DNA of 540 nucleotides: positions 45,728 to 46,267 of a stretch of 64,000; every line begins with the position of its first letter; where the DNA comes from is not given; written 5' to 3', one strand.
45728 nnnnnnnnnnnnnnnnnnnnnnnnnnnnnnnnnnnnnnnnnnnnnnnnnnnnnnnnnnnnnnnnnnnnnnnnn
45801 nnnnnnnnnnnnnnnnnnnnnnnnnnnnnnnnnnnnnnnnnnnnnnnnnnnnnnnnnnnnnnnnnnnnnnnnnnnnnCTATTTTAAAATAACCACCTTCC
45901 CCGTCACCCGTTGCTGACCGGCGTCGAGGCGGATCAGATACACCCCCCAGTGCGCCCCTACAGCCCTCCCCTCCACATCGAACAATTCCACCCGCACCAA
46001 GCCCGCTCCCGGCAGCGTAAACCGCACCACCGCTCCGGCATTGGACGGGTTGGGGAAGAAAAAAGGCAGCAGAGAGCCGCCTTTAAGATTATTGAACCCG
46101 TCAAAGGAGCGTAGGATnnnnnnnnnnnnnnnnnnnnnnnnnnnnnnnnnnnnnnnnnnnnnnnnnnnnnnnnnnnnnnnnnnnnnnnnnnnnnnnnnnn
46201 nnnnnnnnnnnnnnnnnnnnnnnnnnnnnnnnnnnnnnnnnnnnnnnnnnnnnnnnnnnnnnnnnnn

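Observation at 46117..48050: An AT-rich (about 40% GC) three-gene island of orphan proteins abuts an orphan T9SS CTD remnant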

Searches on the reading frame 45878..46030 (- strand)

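Call 3: search_protein_families(library=pfam, proteins=[window:45878-46030:-], max_evalue=1)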
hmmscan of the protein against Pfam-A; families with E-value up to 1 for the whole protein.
window:45878-46030:- (50 aa): 1 family
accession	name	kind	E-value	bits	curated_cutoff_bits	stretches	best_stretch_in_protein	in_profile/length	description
PF18962.6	Por_Secre_tail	-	0.036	14.8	27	1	29-48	56-75/75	Secretion system C-terminal sorting domain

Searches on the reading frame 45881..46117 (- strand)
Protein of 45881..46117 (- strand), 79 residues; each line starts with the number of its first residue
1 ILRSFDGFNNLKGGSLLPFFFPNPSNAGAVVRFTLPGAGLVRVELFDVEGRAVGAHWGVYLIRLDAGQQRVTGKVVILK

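Call 58: search_protein_families(library=ncbifam, proteins=[window:45881-46117:-], max_evalue=1)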
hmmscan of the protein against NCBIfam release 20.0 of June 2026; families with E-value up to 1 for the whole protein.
seq(79 aa): 3 families
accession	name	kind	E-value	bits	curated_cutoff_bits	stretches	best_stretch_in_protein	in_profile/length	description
TIGR04183.1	Por_Secre_tail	domain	3e-07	30.3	23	1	21-77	2-71/72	T9SS type A sorting domain-containing protein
NF038113.1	T9SSA_dep_M36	equivalog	0.0063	14.7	885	1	20-53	795-828/869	T9SS-dependent M36 family metallopeptidase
NF052323.1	T9SSA_dep_M6i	equivalog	0.16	9.8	600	1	21-54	961-994/1043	T9SS-dependent M6-like inactivated metalloprotease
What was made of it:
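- On T9SS type-A CTD (TIGR04183): 30.3 bits against a cutoff of 23, E 3e-7 (call 58).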
